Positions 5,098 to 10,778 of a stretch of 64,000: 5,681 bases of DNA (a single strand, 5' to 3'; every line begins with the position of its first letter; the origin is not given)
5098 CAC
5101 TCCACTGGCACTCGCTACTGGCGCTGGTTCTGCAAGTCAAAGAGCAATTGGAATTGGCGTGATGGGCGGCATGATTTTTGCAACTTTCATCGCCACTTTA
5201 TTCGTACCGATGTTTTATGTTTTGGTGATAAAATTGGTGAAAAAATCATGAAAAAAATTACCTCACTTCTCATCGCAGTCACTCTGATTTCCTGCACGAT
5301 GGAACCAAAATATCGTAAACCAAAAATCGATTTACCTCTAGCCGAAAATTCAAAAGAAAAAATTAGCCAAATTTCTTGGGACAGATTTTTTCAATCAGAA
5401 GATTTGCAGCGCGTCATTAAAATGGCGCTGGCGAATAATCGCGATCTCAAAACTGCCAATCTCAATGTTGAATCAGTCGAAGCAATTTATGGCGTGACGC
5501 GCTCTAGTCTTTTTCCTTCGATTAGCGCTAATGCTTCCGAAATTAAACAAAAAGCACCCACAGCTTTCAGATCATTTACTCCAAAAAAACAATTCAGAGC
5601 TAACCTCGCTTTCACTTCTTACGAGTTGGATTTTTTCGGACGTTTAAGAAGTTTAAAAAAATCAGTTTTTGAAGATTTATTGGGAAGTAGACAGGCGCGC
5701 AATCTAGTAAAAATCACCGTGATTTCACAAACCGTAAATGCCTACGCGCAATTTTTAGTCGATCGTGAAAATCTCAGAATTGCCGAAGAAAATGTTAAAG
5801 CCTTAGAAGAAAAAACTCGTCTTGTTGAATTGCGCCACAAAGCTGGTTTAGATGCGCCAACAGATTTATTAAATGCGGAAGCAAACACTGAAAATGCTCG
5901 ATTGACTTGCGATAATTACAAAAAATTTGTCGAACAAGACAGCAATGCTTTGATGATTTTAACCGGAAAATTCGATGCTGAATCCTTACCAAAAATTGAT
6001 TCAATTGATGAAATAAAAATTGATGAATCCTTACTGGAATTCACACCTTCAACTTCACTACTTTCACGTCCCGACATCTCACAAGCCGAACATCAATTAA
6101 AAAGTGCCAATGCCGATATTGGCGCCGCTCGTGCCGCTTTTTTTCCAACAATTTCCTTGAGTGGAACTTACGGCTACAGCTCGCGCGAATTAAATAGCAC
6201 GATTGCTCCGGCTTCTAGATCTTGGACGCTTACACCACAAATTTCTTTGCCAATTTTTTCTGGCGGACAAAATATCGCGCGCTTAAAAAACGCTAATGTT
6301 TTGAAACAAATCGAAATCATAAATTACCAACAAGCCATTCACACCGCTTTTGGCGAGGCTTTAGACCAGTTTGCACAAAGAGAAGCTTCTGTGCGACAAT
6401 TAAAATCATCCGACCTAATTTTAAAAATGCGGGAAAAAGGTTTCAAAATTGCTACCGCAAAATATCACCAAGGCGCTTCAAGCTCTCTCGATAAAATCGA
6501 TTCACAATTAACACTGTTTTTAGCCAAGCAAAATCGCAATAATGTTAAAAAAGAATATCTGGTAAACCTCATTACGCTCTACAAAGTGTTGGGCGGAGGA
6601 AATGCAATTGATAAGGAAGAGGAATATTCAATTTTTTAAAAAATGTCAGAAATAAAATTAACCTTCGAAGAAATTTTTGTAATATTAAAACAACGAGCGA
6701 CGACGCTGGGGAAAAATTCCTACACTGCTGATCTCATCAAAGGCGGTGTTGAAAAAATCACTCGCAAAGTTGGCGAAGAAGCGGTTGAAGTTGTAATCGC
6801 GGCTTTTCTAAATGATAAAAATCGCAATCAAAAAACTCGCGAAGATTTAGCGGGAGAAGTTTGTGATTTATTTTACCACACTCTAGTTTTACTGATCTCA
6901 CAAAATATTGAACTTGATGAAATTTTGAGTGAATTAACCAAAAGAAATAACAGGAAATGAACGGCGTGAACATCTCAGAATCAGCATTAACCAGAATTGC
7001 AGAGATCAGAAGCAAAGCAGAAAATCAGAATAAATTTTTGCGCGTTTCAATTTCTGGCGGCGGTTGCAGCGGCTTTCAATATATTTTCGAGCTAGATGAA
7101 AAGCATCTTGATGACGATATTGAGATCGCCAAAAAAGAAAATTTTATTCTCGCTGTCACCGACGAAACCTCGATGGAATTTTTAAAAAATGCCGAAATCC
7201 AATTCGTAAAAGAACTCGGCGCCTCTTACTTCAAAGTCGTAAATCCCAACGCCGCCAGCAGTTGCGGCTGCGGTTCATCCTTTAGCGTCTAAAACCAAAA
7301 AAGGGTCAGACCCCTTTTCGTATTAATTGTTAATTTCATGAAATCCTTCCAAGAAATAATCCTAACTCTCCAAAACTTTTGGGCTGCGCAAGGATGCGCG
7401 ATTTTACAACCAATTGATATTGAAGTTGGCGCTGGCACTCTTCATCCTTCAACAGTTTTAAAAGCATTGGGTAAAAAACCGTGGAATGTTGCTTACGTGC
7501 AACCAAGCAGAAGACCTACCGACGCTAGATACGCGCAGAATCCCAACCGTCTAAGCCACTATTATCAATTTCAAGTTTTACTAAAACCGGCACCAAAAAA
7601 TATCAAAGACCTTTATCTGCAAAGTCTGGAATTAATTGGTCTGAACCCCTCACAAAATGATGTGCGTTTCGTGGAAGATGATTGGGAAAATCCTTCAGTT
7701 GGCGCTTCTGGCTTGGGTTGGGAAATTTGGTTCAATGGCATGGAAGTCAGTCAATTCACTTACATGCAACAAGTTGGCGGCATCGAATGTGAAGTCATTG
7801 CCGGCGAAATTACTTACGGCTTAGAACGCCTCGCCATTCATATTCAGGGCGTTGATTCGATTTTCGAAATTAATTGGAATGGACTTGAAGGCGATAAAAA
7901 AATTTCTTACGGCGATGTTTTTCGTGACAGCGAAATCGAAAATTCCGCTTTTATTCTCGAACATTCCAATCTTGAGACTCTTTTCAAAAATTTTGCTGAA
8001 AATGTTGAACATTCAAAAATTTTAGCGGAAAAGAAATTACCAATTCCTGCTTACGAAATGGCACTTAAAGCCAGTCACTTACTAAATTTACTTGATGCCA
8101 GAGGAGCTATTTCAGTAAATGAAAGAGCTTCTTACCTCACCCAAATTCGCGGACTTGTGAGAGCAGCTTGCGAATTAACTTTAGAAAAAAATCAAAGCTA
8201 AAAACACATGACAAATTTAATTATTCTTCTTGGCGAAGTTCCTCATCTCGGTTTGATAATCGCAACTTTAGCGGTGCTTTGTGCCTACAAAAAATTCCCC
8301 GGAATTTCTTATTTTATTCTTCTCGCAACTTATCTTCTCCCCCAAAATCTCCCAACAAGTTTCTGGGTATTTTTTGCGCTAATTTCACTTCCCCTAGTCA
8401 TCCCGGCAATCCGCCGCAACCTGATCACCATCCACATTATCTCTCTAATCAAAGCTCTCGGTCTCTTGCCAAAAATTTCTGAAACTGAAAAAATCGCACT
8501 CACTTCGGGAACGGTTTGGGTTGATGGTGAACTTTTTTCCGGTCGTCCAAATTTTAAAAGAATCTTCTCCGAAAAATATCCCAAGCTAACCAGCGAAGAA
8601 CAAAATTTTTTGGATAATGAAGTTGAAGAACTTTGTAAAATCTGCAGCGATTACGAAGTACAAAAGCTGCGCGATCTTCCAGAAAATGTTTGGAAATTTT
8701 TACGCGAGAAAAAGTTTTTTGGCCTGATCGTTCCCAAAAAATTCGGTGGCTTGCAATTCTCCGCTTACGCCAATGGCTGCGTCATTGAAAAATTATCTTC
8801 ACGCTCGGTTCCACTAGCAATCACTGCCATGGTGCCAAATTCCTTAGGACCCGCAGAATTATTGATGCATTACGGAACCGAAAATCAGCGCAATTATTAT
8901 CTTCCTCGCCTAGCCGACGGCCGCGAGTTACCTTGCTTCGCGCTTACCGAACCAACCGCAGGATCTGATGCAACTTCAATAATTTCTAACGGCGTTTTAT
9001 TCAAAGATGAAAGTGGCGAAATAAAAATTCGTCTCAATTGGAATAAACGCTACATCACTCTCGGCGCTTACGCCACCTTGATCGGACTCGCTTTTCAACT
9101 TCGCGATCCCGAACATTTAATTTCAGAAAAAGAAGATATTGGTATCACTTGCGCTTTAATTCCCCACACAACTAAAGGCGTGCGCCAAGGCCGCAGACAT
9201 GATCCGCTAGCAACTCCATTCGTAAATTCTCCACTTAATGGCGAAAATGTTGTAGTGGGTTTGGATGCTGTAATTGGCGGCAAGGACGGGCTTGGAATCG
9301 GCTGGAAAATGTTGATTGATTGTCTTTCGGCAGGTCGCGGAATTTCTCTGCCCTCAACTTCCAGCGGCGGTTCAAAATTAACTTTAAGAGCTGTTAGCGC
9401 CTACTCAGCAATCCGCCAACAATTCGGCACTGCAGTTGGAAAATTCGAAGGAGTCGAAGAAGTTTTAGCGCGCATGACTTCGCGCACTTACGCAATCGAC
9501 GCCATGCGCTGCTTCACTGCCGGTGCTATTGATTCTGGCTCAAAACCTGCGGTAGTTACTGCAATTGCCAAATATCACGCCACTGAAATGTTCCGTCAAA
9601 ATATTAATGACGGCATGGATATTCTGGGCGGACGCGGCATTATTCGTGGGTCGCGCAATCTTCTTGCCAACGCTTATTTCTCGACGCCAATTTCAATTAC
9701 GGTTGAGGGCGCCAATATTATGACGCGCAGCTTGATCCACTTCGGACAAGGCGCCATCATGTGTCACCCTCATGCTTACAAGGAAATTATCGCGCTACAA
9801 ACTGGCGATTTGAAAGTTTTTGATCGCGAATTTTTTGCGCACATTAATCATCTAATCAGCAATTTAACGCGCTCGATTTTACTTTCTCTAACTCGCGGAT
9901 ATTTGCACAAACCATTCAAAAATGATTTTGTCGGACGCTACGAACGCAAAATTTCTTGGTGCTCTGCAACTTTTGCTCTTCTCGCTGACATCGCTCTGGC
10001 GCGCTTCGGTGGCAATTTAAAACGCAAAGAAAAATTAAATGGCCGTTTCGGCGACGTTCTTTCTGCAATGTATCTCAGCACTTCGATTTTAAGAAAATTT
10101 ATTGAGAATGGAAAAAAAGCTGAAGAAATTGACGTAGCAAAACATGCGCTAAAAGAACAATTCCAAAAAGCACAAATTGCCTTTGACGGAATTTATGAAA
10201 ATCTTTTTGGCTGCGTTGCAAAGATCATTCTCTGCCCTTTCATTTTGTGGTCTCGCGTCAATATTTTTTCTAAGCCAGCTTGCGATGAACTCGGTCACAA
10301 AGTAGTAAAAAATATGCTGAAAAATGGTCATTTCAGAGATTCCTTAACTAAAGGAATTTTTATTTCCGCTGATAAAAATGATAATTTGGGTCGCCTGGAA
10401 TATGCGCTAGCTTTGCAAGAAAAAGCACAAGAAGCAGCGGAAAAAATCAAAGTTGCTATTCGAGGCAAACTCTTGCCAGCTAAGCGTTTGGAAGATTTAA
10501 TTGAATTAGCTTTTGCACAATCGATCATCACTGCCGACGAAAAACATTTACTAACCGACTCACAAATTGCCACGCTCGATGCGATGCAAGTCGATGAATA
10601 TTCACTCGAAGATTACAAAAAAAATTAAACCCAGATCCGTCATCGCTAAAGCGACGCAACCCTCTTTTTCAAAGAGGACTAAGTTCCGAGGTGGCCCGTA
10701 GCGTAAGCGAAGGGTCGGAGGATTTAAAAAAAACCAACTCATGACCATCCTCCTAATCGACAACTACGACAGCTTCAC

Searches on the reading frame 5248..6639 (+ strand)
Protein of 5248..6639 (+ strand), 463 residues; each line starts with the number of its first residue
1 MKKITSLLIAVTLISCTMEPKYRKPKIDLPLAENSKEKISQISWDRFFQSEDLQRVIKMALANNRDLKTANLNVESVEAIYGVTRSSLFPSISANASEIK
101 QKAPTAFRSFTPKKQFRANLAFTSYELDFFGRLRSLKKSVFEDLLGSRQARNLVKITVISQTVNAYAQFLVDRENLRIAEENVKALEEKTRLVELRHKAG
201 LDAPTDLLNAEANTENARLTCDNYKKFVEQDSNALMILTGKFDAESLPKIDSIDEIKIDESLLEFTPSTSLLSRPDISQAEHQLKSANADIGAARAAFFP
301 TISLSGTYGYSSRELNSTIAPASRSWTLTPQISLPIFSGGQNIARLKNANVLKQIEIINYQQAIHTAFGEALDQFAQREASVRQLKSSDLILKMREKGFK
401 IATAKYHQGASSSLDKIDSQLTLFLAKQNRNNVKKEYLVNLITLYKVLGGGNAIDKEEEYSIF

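Call 66: search_protein_families(library=pfam, proteins=[window:5248-6639:+], max_evalue=0.00001)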
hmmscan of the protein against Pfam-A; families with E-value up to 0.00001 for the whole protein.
window:5248-6639:+ (463 aa): 1 family
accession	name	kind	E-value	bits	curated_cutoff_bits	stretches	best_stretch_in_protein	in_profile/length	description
PF02321.23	OEP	-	1.9e-49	168.5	22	2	267-449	5-187/187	Outer membrane efflux protein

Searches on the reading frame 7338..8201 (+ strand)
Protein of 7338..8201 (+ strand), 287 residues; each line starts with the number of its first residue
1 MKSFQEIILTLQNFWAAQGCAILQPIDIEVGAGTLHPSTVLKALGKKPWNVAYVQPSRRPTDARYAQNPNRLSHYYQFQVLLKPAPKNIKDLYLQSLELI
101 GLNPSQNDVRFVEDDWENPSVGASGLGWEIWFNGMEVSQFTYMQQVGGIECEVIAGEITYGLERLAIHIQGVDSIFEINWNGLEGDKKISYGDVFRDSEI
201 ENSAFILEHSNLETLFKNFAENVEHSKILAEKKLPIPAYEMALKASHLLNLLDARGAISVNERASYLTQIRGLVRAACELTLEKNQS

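Call 66: search_protein_families(library=pfam, proteins=[window:7338-8201:+], max_evalue=0.00001)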
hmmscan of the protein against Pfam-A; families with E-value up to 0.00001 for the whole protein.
window:7338-8201:+ (287 aa): 1 family
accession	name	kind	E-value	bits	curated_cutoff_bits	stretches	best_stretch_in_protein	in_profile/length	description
PF02091.20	tRNA-synt_2e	-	8.7e-130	432.4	27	1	4-284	1-276/278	Glycyl-tRNA synthetase alpha subunit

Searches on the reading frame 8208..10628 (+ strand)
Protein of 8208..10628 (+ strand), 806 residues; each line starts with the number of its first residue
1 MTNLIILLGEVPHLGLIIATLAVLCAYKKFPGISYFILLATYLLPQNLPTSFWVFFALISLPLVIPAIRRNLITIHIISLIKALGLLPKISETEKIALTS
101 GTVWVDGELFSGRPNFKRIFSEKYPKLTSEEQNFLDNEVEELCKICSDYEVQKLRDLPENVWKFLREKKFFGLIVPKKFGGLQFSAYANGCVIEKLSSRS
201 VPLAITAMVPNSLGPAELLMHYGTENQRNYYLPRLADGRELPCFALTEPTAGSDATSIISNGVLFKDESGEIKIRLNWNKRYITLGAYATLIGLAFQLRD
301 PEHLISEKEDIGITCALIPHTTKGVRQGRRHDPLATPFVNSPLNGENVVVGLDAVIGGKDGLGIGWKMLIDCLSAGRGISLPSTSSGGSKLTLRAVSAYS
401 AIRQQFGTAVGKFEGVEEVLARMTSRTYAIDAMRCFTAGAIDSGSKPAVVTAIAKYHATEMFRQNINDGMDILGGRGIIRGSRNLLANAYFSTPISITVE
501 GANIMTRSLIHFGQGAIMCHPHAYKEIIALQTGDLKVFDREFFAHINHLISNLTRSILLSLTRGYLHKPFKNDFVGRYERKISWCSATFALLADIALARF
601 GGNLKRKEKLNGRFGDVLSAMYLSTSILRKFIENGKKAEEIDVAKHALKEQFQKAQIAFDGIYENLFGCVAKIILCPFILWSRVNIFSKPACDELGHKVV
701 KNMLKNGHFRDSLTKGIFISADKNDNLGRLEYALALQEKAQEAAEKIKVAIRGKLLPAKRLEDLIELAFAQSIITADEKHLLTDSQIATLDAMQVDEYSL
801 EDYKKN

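Call 66: search_protein_families(library=pfam, proteins=[window:8208-10628:+], max_evalue=0.00001)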
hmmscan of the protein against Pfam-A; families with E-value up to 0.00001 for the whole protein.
window:8208-10628:+ (806 aa): 4 families
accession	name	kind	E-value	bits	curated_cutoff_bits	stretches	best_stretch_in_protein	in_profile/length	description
PF09317.16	ACDH_C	-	4.5e-75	253.4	25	1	517-798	1-284/284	Acyl-CoA dehydrogenase, C-terminal, bacterial type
PF02771.21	Acyl-CoA_dh_N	-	1.5e-16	61.2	22.9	1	134-238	14-112/113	Acyl-CoA dehydrogenase, N-terminal domain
PF00441.29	Acyl-CoA_dh_1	-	3e-15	57.1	22.4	1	365-510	3-145/150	Acyl-CoA dehydrogenase, C-terminal domain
PF02770.24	Acyl-CoA_dh_M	-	1.7e-12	47.8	33.3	1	243-339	1-87/97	Acyl-CoA dehydrogenase, middle domain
